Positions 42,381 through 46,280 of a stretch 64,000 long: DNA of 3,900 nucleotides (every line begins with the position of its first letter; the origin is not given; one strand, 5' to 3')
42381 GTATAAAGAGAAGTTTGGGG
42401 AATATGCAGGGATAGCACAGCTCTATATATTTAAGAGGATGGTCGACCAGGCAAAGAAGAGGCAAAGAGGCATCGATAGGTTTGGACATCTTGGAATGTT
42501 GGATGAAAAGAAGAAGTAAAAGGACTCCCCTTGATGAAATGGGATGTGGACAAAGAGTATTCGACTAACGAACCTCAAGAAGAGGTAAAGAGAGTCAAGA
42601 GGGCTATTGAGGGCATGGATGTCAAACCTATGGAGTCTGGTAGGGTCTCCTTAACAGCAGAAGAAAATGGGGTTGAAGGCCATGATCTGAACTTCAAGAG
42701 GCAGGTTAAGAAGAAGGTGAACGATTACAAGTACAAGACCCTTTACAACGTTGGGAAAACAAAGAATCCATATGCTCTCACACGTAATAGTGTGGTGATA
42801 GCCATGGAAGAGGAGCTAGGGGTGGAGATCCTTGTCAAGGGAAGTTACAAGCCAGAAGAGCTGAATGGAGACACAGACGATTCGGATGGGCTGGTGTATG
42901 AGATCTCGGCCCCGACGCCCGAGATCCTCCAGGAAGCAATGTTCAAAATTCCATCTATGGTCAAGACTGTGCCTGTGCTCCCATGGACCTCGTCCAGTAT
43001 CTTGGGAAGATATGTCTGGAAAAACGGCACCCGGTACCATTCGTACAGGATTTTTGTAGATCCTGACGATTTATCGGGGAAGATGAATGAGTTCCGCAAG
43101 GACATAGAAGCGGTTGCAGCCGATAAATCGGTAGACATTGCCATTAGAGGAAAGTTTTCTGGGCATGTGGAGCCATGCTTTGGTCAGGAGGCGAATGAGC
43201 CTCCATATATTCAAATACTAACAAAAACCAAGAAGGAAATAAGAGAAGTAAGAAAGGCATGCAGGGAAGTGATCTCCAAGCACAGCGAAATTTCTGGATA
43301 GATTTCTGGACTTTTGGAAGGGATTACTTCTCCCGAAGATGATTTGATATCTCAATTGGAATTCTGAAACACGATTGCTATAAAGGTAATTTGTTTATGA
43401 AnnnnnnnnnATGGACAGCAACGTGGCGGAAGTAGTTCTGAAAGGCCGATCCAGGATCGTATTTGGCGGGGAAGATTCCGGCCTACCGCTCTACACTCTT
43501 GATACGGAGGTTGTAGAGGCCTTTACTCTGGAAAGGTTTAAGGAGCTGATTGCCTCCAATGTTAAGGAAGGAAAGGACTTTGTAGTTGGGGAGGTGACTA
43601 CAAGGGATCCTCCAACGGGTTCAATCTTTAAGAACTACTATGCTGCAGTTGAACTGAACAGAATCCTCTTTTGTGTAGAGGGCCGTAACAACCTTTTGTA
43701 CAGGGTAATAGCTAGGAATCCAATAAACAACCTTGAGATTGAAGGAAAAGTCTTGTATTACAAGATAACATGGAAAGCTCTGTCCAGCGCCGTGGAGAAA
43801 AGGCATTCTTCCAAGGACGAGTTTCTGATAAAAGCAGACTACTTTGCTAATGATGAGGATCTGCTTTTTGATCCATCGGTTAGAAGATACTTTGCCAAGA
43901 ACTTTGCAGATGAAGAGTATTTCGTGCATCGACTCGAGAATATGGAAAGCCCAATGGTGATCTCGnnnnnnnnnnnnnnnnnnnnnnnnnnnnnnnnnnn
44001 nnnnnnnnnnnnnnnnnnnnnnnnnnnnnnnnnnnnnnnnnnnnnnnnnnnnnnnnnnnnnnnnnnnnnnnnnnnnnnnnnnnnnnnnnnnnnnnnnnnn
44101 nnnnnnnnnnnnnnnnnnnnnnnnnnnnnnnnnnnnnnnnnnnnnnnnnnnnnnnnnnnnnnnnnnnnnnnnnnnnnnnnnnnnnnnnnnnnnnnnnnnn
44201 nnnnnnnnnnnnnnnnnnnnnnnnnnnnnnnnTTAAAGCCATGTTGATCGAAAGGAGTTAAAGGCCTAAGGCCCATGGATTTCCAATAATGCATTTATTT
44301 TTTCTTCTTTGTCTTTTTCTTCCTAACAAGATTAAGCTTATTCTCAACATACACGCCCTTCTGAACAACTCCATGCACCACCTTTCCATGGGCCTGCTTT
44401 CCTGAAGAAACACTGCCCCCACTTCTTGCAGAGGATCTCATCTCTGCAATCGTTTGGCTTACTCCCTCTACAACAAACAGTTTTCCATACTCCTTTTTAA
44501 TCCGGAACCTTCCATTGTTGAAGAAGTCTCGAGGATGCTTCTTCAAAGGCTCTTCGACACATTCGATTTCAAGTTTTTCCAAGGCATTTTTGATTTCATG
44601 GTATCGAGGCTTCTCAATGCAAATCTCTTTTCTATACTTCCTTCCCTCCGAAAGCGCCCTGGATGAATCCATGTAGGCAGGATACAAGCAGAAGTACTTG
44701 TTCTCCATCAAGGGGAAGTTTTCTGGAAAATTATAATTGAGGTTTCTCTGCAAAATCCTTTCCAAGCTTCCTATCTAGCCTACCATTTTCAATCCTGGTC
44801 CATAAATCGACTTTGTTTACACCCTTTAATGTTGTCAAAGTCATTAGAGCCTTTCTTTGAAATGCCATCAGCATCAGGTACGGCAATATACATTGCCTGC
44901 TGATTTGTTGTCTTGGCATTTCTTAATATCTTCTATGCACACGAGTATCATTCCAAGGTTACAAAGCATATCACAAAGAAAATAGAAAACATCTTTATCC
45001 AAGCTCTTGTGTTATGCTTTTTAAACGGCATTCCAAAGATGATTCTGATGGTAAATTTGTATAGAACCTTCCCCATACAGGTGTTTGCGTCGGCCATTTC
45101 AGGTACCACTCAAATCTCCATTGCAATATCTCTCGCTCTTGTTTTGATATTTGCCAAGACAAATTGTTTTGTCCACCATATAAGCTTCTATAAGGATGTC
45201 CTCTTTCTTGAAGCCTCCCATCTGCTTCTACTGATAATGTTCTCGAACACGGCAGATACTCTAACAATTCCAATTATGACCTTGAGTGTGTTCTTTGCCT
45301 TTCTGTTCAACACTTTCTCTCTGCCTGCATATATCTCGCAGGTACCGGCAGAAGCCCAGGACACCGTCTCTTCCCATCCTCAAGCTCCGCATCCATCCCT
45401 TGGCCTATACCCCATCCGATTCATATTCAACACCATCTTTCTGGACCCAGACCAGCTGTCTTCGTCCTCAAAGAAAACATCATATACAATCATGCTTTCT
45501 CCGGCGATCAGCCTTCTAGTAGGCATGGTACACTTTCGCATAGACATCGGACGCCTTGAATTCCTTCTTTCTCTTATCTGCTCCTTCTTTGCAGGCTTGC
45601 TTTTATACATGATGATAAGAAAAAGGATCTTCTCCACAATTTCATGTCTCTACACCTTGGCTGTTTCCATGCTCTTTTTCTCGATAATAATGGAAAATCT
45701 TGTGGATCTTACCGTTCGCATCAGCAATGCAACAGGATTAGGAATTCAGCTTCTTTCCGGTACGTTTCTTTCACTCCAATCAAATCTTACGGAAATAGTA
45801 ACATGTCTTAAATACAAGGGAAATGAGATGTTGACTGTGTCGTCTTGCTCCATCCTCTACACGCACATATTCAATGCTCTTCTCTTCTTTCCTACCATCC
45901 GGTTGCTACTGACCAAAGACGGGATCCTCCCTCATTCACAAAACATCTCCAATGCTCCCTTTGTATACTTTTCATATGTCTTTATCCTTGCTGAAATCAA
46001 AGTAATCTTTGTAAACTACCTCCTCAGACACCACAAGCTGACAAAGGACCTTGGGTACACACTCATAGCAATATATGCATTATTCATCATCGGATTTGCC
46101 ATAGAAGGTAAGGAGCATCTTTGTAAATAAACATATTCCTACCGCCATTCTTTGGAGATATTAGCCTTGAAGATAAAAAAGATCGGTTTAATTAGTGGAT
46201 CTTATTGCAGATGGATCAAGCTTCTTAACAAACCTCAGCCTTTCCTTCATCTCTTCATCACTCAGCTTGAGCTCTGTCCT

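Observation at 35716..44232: Divergent pair of paralogous tail-anchored proteins with a shared, unassigned N-terminal domain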

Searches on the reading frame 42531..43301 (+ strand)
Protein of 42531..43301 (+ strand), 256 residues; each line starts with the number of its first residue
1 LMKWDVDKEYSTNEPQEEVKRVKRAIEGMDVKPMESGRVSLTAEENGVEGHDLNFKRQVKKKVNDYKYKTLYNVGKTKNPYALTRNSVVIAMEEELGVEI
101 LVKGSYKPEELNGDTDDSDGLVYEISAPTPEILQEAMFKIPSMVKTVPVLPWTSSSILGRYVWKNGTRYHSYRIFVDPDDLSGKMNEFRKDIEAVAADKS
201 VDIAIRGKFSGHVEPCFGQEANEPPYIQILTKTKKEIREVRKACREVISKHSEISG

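Call 52: search_protein_families(library=pfam, proteins=[window:42531-43301:+], max_evalue=0.001)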
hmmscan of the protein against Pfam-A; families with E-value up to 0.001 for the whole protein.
window:42531-43301:+ (256 aa): 1 family
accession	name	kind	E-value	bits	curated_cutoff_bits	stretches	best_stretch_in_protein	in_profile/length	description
PF22675.2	KH-I_KHDC4-BBP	-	7.1e-08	32.6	30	1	183-248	13-75/76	KHDC4/BBP-like, KH-domain type I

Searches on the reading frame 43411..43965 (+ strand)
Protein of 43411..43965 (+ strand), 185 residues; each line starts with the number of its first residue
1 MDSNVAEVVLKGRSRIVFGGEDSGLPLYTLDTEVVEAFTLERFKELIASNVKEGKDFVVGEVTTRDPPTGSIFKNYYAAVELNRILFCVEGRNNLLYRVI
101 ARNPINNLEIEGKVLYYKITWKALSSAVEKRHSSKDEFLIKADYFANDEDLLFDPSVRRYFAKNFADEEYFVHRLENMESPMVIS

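Call 49: predict_structure(alignment_id=A3)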
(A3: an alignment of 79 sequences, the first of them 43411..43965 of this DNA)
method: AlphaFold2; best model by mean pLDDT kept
length: 185 residues; sequences in the alignment: 79
mean_pLDDT: 88.9   pTM: 0.85
mean pLDDT of the five models: 88.9, 88.1, 87.4, 87.3, 86.6
residues with pLDDT >= 90: 138; 70-90: 26; 50-70: 15; < 50: 6
segments of 3 or more residues with pLDDT < 50: 180-185
pLDDT, mean of each block of 10 residues (from residue 1): 89 92 79 96 97 96 97 97 92 87 96 97 95 84 96 94 81 59 41
secondary structure, 60 per line:
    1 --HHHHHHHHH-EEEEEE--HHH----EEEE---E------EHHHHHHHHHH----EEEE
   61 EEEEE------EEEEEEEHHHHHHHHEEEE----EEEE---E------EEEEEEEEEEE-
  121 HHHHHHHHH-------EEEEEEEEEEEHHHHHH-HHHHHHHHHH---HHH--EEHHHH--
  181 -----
elements in order: H3-11 E13-18 E28-31 H43-52 E57-65 E72-78 H79-86 E87-90 E95-98 E109-119 H121-129 E137-147 H148-153 H155-164 H175-178

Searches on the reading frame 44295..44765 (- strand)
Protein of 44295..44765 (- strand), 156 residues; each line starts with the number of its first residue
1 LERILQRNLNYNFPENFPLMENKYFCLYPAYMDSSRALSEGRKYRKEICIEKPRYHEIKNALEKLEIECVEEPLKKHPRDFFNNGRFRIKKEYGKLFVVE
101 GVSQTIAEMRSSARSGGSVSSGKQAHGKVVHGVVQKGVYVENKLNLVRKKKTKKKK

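Call 52: search_protein_families(library=pfam, proteins=[window:44295-44765:-], max_evalue=0.001)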
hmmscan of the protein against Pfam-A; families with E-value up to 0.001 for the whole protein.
window:44295-44765:- (156 aa): 1 family
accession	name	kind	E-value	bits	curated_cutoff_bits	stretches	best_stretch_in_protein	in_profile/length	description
PF01922.23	SRP19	-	1.3e-21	77.6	25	1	26-92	1-67/95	SRP19 protein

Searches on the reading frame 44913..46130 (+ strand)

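Call 52: search_protein_families(library=pfam, proteins=[window:44913-46130:+], max_evalue=0.001)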
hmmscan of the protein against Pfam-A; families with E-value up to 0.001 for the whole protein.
window:44913-46130:+ (405 aa): 1 family
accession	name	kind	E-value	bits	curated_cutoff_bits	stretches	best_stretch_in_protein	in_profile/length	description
PF01699.29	Na_Ca_ex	-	0.00059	20.3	24.9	1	247-393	4-147/151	Sodium/calcium exchanger protein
